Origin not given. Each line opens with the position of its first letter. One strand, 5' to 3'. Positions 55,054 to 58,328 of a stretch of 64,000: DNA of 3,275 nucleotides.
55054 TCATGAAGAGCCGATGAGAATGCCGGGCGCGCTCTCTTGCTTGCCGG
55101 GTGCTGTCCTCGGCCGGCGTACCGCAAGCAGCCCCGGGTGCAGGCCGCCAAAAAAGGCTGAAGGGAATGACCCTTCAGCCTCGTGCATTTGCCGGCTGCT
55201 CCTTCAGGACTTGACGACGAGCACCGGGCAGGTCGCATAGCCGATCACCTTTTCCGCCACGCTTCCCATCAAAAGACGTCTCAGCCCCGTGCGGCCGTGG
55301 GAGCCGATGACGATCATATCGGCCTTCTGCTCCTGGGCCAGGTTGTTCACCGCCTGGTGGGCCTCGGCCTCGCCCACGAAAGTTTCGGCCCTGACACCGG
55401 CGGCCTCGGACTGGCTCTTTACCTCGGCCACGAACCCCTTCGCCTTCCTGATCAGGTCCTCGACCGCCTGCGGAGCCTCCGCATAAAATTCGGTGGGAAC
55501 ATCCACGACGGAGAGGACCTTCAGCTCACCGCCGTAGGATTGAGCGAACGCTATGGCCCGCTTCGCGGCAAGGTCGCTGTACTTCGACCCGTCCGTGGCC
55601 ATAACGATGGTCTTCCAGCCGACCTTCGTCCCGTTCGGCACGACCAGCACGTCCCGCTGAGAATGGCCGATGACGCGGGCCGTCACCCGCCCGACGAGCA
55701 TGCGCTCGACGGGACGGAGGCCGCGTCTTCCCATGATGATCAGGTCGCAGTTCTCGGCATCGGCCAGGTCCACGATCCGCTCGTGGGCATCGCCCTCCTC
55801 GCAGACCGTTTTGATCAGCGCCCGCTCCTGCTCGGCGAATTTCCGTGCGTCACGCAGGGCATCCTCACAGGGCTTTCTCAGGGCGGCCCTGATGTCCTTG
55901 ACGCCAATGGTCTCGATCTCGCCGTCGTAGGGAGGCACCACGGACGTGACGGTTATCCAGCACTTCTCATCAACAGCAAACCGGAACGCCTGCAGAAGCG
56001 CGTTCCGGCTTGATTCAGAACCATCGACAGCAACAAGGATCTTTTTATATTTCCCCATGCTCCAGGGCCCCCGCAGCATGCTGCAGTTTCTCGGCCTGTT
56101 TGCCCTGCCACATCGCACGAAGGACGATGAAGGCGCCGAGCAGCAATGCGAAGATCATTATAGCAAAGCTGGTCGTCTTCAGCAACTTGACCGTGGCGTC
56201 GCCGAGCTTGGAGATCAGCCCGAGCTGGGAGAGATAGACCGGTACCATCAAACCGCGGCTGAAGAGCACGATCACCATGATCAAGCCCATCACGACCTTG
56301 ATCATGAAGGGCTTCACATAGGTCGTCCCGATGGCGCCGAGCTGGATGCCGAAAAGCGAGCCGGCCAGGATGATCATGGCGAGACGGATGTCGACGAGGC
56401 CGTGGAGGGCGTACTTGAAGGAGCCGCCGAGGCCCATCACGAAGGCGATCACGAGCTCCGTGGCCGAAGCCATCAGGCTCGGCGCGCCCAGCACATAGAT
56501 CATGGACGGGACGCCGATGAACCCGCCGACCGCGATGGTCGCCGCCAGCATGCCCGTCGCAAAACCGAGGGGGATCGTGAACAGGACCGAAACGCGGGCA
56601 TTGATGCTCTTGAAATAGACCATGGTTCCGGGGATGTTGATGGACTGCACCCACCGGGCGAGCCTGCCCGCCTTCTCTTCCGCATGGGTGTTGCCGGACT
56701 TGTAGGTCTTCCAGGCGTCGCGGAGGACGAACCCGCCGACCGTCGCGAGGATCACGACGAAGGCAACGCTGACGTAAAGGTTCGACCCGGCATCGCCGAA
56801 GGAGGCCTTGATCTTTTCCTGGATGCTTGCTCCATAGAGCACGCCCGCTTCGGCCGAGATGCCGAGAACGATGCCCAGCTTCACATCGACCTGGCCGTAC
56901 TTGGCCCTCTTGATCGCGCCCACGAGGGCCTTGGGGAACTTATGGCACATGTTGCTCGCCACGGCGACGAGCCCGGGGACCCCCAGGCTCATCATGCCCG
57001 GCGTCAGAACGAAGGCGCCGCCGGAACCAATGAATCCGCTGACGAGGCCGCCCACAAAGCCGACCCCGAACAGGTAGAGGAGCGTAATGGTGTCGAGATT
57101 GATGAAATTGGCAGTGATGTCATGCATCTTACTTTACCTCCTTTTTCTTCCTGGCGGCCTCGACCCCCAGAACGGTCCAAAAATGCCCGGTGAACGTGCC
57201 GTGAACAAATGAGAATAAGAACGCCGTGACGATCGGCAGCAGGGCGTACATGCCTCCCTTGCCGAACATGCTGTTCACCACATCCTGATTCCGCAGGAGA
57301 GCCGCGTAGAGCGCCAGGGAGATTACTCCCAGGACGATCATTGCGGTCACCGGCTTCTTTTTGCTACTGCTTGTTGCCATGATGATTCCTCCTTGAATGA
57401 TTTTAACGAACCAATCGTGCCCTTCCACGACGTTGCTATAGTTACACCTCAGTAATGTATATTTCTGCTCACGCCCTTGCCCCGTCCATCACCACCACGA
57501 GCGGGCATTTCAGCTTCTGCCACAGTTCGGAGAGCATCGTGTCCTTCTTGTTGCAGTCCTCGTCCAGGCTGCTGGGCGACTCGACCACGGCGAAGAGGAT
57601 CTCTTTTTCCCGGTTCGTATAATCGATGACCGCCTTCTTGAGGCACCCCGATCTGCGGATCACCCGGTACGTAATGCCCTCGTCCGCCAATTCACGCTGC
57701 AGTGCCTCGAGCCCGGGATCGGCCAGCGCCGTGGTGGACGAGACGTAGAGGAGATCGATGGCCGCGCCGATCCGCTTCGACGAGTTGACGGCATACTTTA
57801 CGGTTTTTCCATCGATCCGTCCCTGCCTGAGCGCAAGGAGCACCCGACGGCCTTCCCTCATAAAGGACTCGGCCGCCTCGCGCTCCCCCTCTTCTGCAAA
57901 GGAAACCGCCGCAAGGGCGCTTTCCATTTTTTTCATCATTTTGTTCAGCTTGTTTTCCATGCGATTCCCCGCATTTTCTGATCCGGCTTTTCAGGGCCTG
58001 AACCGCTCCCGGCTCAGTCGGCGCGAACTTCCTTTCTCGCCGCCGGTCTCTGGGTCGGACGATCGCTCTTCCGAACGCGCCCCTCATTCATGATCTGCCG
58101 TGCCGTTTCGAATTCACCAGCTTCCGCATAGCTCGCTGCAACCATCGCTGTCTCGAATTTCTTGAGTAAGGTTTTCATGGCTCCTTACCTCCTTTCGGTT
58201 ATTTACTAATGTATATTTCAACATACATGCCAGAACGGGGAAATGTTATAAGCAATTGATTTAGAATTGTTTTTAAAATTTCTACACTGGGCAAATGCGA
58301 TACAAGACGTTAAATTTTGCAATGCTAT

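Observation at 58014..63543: Putative signal-controlled proteolysis operon: REC-Lon, EKNYFLY sensor kinase, sigma54 activator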

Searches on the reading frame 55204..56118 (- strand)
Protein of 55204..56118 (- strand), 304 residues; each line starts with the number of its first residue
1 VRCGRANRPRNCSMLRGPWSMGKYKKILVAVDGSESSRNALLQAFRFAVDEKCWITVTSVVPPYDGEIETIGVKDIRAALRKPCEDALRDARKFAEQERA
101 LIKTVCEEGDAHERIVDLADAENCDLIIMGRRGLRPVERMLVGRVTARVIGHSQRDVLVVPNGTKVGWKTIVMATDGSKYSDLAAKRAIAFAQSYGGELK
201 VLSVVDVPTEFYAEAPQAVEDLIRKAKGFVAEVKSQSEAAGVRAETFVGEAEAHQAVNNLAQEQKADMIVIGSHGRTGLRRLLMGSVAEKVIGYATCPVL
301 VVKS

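Call 3: search_protein_families(library=pfam, proteins=[window:55204-56118:-], max_evalue=0.01)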
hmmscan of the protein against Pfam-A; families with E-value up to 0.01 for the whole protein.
window:55204-56118:- (304 aa): 2 families
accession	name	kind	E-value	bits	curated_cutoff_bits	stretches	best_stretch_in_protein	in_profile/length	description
PF00582.32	Usp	-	2.4e-64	216.6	24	2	168-303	2-141/141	Universal stress protein family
PF02579.22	Nitro_FeMo-Co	-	0.00022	21.9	26.3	0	93-142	26-72/94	Dinitrogenase iron-molybdenum cofactor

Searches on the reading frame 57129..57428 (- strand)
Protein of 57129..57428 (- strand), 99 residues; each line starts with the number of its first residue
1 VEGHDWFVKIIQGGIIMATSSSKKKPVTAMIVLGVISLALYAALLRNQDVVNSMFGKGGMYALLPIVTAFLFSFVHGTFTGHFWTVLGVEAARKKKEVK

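Call 3: search_protein_families(library=pfam, proteins=[window:57129-57428:-], max_evalue=0.01)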
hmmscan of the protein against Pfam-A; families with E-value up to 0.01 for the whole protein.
window:57129-57428:- (99 aa): 0 families

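Call 8: search_protein_families(library=ncbifam, proteins=[window:57129-57428:-], max_evalue=0.001)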
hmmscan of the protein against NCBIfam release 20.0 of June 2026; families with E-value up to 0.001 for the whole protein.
window:57129-57428:- (99 aa): 0 families

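Call 55: search_protein_families(library=pfam, proteins=[window:57129-57428:-], max_evalue=10)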
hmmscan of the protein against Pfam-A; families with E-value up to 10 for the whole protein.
window:57129-57428:- (99 aa): 1 family
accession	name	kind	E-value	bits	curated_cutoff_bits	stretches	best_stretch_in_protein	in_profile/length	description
PF06173.18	DUF986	-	0.13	12.8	23.6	1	13-51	52-90/148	Protein of unknown function (DUF986)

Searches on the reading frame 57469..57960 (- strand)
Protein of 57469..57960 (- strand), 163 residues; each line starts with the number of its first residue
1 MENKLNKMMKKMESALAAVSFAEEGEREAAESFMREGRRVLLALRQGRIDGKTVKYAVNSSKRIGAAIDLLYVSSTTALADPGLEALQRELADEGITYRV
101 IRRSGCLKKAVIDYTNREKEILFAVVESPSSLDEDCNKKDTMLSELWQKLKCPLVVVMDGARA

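Call 3: search_protein_families(library=pfam, proteins=[window:57469-57960:-], max_evalue=0.01)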
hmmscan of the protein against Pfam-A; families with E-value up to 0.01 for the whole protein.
window:57469-57960:- (163 aa): 0 families

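Call 8: search_protein_families(library=ncbifam, proteins=[window:57469-57960:-], max_evalue=0.001)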
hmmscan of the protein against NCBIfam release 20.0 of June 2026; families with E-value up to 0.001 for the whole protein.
window:57469-57960:- (163 aa): 0 families

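Call 54: search_solved_structures(query=window:57469-57960:-, max_evalue=10)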
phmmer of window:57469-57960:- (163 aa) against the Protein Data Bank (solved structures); distinct sequences matched with E-value up to 10: 4.
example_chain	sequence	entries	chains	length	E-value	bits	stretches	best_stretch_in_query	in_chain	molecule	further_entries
1q77_A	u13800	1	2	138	0.038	17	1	38-73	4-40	Hypothetical protein AQ_178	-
9lnt_A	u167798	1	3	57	0.057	16.4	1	17-48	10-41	mAIT03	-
5vmt_A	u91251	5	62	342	0.32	14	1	28-96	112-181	Glyceraldehyde-3-phosphate dehydrogenase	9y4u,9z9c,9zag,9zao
8wfx_M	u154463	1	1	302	1.5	11.8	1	82-124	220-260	CRISPR system Cms protein Csm4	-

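Call 55: search_protein_families(library=pfam, proteins=[window:57469-57960:-], max_evalue=10)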
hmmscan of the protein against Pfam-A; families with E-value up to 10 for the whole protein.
window:57469-57960:- (163 aa): 3 families
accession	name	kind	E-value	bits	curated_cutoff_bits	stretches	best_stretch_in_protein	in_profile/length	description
PF00582.32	Usp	-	0.054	14.5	24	1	38-90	3-55/141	Universal stress protein family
PF13297.11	SDE2_2C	-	0.1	12.9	26.6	1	63-96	18-51/82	Replication stress response SDE2 C-terminal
PF13779.11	DUF4175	-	0.17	10.3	27.3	1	3-51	551-593/825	Domain of unknown function (DUF4175)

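Call 66: search_protein_families(library=padloc, proteins=[window:57469-57960:-], max_evalue=0.001)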
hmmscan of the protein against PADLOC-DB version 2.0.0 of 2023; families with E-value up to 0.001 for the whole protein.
window:57469-57960:- (163 aa): 0 families

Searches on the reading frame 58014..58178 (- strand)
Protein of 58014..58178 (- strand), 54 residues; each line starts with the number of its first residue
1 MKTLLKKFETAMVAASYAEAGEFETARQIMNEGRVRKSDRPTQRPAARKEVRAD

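Call 3: search_protein_families(library=pfam, proteins=[window:58014-58178:-], max_evalue=0.01)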
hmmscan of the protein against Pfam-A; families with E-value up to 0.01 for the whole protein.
window:58014-58178:- (54 aa): 0 families

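Call 8: search_protein_families(library=ncbifam, proteins=[window:58014-58178:-], max_evalue=0.001)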
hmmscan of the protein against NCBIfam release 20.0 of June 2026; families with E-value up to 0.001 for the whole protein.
window:58014-58178:- (54 aa): 0 families

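Call 55: search_protein_families(library=pfam, proteins=[window:58014-58178:-], max_evalue=10)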
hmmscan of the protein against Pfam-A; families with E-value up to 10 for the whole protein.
window:58014-58178:- (54 aa): 0 families

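Call 66: search_protein_families(library=padloc, proteins=[window:58014-58178:-], max_evalue=0.001)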
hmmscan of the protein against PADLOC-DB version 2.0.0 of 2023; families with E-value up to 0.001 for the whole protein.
window:58014-58178:- (54 aa): 0 families
